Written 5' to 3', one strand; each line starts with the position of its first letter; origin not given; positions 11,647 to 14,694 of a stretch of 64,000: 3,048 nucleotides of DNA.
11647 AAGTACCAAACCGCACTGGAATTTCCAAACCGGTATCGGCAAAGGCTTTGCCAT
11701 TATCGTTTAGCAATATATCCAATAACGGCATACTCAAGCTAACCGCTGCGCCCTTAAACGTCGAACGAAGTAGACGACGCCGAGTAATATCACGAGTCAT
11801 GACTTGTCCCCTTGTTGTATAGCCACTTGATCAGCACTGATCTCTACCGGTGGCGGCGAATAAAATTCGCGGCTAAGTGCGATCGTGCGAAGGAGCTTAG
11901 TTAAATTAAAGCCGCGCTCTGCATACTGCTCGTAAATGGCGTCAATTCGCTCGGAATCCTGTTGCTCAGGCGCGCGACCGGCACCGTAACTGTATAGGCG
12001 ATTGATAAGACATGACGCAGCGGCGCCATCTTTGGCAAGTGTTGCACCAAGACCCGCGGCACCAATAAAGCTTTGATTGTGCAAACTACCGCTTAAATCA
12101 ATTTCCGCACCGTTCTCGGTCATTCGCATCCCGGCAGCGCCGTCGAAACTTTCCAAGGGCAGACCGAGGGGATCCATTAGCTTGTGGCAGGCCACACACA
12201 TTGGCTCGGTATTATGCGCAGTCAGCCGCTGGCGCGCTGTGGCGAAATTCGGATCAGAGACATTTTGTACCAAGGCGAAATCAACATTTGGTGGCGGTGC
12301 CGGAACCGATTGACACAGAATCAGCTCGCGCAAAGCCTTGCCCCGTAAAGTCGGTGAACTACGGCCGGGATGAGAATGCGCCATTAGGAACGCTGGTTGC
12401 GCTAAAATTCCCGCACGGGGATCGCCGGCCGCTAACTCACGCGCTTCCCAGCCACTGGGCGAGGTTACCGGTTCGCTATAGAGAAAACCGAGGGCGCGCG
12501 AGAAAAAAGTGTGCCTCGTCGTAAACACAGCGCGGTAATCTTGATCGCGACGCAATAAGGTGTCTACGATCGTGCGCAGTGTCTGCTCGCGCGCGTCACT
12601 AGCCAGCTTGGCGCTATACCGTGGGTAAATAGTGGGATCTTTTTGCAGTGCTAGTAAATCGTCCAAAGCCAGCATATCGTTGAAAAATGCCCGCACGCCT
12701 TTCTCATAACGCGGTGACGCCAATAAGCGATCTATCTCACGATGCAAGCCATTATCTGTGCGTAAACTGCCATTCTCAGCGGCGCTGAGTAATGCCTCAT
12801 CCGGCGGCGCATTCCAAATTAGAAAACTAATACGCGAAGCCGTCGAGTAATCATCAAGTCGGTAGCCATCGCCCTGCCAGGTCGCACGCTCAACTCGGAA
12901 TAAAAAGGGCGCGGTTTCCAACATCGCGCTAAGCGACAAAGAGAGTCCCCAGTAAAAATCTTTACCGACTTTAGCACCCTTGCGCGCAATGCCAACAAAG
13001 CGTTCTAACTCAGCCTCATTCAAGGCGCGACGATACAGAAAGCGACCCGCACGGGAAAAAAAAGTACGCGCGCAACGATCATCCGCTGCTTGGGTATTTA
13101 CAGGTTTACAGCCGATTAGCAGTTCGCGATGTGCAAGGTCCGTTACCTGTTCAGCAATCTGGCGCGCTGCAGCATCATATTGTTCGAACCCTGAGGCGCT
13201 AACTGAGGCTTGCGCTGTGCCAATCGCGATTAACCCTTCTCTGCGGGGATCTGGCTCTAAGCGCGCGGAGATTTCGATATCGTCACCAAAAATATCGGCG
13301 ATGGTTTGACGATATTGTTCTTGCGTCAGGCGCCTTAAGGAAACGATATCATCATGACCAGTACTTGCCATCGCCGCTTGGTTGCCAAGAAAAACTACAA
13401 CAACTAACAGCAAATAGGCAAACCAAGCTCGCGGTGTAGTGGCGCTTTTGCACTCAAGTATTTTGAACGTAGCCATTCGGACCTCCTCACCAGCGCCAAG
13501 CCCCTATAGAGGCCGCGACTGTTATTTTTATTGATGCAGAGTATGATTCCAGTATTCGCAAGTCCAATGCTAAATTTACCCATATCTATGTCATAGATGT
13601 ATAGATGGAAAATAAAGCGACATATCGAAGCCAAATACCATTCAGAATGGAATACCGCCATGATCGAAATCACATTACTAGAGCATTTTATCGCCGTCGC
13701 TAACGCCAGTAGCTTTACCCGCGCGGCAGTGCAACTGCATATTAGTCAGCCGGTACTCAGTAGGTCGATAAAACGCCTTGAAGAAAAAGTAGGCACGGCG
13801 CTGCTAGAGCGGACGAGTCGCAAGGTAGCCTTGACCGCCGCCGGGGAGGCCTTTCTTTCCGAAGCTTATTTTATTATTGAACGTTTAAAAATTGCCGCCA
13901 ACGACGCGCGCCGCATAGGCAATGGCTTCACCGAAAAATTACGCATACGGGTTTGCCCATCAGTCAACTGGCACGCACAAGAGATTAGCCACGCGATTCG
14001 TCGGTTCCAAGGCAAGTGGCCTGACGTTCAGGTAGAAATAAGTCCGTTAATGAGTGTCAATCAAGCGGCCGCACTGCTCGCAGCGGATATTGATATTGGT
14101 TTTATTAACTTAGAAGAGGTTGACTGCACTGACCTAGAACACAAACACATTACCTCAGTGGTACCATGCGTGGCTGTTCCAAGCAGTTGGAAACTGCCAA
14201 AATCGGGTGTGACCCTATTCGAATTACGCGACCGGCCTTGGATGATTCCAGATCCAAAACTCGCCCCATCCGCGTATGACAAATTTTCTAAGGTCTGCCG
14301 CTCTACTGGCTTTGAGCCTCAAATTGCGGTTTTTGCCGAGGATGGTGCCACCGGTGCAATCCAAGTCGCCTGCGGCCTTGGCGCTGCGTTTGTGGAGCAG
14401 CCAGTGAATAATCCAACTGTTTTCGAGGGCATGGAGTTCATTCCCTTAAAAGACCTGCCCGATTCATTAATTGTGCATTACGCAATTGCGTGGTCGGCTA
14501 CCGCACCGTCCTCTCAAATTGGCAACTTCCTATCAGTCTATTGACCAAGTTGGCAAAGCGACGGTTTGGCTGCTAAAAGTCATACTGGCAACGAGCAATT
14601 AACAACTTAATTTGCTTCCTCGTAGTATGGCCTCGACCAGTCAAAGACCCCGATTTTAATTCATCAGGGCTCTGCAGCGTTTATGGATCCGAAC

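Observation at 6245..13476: Eight-gene, entirely extracytoplasmic redox operon built around DUF1592/DUF1552, with no known catalytic enzyme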

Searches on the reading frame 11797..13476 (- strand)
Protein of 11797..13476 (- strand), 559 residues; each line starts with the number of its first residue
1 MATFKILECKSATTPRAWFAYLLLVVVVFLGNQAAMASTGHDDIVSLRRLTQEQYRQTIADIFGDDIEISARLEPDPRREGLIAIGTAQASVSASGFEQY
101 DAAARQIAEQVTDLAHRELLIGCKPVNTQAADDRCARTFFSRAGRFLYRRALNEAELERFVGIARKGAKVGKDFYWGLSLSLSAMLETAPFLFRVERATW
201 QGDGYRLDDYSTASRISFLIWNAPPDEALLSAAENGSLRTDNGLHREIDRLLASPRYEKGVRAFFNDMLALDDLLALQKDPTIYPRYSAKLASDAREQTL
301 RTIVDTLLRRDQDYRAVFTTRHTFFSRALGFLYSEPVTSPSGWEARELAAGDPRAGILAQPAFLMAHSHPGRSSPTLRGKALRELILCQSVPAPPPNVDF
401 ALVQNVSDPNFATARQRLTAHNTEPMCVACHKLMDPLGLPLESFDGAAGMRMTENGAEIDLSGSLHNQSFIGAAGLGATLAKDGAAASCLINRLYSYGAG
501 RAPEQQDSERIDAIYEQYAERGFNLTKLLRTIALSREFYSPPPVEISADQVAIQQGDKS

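Call 3: search_protein_families(library=pfam, proteins=[window:11797-13476:-], max_evalue=0.01)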
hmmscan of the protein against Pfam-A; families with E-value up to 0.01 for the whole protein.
window:11797-13476:- (559 aa): 5 families
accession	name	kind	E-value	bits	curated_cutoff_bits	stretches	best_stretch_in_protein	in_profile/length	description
PF07631.16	PSD4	-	4.3e-29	102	23.3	1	207-333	1-126/128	Protein of unknown function (DUF1592)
PF07627.16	PSCyt3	-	3e-26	92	27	1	354-453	1-97/98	Protein of unknown function (DUF1588)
PF07626.16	PSD3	-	1.3e-13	51.6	23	1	48-111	1-63/65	Protein of unknown function (DUF1587)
PF07624.16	PSD2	-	2.2e-13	50.1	25.8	1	468-538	3-74/74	Protein of unknown function (DUF1585)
PF07637.16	PSD5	-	3.3e-12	47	34.2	1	135-196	1-62/62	Protein of unknown function (DUF1595)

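Call 4: search_protein_families(library=ncbifam, proteins=[window:11797-13476:-], max_evalue=0.01)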
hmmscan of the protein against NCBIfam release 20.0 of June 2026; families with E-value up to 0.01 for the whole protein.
window:11797-13476:- (559 aa): 0 families

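Call 69: search_solved_structures(query=A4, max_evalue=10)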
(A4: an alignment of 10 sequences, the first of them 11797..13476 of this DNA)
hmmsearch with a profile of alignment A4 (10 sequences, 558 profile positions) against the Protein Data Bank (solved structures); distinct sequences matched with E-value up to 10: 3.
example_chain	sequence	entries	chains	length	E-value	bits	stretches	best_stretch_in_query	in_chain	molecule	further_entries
4i1n_B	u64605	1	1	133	0.37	12.1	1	203-227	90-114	Protein ca1697 (nanobody)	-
4i13_B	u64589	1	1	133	0.57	11.4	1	203-227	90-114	Protein ca1697 (nanobody)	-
2loq_A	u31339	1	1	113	1.5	10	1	76-112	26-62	Interferon alpha-inducible protein 27-like protein 1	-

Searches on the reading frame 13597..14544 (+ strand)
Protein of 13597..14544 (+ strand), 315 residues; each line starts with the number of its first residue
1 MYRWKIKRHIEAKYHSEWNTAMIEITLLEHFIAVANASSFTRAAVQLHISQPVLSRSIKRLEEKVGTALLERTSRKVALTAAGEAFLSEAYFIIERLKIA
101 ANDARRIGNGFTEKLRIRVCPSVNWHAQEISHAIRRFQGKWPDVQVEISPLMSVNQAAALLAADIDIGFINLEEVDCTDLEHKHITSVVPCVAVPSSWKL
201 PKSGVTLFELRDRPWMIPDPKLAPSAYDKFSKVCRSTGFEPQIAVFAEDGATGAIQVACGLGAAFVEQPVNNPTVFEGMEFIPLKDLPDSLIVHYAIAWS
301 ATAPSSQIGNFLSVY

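Call 67: search_protein_families(library=ncbifam, proteins=[window:13597-14544:+], max_evalue=0.001)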
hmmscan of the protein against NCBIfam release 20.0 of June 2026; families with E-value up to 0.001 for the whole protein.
window:13597-14544:+ (315 aa): 52 families (the best 25 are shown)
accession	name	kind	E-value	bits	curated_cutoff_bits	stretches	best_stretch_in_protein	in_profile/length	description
NF045775.1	acetoin_reg_AlsR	exception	2.3e-43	148.7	430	1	24-272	2-248/290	acetoin biosynthesis transcriptional regulator AlsR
NF007439.0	PRK09986.1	equivalog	4.8e-41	141.1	290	1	22-292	6-275/296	LysR family transcriptional regulator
NF007385.0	PRK09906.1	equivalog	2.1e-36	125.6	356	1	24-275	2-250/296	DNA-binding transcriptional regulator HcaR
NF008416.0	PRK11242.1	equivalog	5.5e-29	101.4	277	1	28-247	6-222/300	transcriptional regulator CynR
NF047520.1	trans_act_CidR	equivalog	2.4e-25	89.3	415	1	24-266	2-240/292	cidABC operon transcriptional activator CidR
NF053705.1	TransRegGltCGpos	equivalog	1.6e-24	86.6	350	1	24-266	2-241/300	glutamate biosynthesis transcriptional regulator GltC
NF040786.1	LysR_Sec_metab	equivalog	2.4e-23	82.6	250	1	24-266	2-245/298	selenium metabolism-associated LysR family transcriptional regulator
NF040888.1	trans_reg_YafC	equivalog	1.2e-22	80.2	470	1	28-185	8-159/293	DNA-binding transcriptional regulator YafC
NF007307.0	PRK09791.1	equivalog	2e-22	79.7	336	1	22-250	4-228/302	LysR family transcriptional regulator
TIGR02424.1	TF_pcaQ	equivalog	3.5e-21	75.4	303.8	1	26-153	6-131/300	pca operon transcription factor PcaQ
NF008722.0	PRK11716.1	equivalog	4.7e-20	71.8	246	1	24-223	2-201/293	HTH-type transcriptional activator IlvY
NF008352.0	PRK11139.1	subfamily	1.6e-19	70.1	288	1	28-185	11-160/305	transcriptional regulator GcvA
NF008294.1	PRK11074.1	equivalog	6.3e-19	68.4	345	1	27-167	6-146/300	DNA-binding transcriptional activator PunR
NF040710.1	benzoate_CatM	exception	6.4e-19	68.3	580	1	24-176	2-151/293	cis,cis-muconate-binding transcription regulator CatM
TIGR03339.1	phn_lysR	subfamily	9.4e-19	67.7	341.1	1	28-266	2-233/279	aminoethylphosphonate catabolism associated LysR family transcriptional regulator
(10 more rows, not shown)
